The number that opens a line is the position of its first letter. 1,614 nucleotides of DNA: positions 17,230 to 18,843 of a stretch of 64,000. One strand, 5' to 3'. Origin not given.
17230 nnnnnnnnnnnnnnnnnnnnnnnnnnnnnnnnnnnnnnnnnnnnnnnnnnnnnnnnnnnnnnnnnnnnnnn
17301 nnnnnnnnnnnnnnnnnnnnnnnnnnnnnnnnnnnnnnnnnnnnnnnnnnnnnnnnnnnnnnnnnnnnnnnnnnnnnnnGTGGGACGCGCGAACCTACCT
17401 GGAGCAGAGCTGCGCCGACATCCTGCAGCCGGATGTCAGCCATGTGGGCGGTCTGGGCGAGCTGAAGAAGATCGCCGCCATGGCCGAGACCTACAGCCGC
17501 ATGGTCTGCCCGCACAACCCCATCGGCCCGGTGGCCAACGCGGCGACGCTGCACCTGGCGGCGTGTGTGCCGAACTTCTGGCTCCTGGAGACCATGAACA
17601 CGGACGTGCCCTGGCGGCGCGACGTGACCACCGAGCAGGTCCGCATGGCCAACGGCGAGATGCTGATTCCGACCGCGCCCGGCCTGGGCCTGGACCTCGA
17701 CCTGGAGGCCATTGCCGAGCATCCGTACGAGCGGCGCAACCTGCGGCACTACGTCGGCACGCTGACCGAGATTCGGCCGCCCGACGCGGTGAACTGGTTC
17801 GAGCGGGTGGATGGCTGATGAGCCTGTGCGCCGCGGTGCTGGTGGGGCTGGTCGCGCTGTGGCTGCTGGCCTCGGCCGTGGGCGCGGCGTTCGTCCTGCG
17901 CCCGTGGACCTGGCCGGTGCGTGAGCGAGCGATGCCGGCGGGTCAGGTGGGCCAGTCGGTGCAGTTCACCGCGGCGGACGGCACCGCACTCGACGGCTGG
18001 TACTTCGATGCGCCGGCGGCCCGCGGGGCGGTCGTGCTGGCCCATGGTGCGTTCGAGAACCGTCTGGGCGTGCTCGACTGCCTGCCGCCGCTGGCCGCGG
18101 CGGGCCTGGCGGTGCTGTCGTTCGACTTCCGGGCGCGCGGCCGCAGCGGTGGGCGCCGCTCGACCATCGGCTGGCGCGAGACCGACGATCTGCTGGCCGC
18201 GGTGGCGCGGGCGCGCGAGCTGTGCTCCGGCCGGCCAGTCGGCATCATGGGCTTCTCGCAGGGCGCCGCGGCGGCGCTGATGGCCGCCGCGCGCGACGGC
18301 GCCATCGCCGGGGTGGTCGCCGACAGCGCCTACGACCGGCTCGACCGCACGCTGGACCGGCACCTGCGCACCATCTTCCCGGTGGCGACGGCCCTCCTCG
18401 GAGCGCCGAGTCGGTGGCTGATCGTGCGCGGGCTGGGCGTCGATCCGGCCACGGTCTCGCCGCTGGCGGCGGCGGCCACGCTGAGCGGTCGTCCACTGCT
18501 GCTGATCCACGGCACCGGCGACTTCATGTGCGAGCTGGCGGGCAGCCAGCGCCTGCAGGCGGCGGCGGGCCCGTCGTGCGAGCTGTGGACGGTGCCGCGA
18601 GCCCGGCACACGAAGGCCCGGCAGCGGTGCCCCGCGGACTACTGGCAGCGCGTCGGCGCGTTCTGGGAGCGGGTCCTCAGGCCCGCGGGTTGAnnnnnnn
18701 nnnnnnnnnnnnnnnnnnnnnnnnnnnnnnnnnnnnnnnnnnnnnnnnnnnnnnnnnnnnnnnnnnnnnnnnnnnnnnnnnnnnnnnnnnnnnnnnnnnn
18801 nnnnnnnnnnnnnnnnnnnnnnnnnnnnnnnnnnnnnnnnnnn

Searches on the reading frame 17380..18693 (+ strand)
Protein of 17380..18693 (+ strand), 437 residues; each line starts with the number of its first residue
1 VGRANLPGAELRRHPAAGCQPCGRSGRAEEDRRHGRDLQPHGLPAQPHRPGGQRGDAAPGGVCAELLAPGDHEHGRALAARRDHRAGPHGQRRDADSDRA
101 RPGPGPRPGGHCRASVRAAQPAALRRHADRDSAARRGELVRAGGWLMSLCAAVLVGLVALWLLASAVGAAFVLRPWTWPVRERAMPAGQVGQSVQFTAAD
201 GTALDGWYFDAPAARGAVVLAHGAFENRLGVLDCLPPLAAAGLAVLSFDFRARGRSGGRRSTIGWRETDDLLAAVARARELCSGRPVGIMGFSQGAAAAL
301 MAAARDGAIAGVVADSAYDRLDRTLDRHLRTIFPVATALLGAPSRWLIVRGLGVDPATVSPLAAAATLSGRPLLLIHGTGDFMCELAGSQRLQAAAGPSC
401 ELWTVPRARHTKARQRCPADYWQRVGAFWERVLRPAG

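Call 71: search_protein_families(library=pfam, proteins=[window:17380-18693:+], max_evalue=0.00001)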
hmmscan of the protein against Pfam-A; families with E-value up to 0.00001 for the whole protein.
window:17380-18693:+ (437 aa): 3 families
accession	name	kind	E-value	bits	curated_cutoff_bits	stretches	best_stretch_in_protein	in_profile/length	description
PF12146.15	Hydrolase_4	-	1.1e-14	54.7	27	1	213-324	2-116/239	Serine aminopeptidase, S33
PF00561.26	Abhydrolase_1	-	8e-10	39.2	25.8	1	217-321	2-112/245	alpha/beta hydrolase fold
PF02129.25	Peptidase_S15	-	2.2e-06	28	23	1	220-317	46-128/262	X-Pro dipeptidyl-peptidase (S15 family)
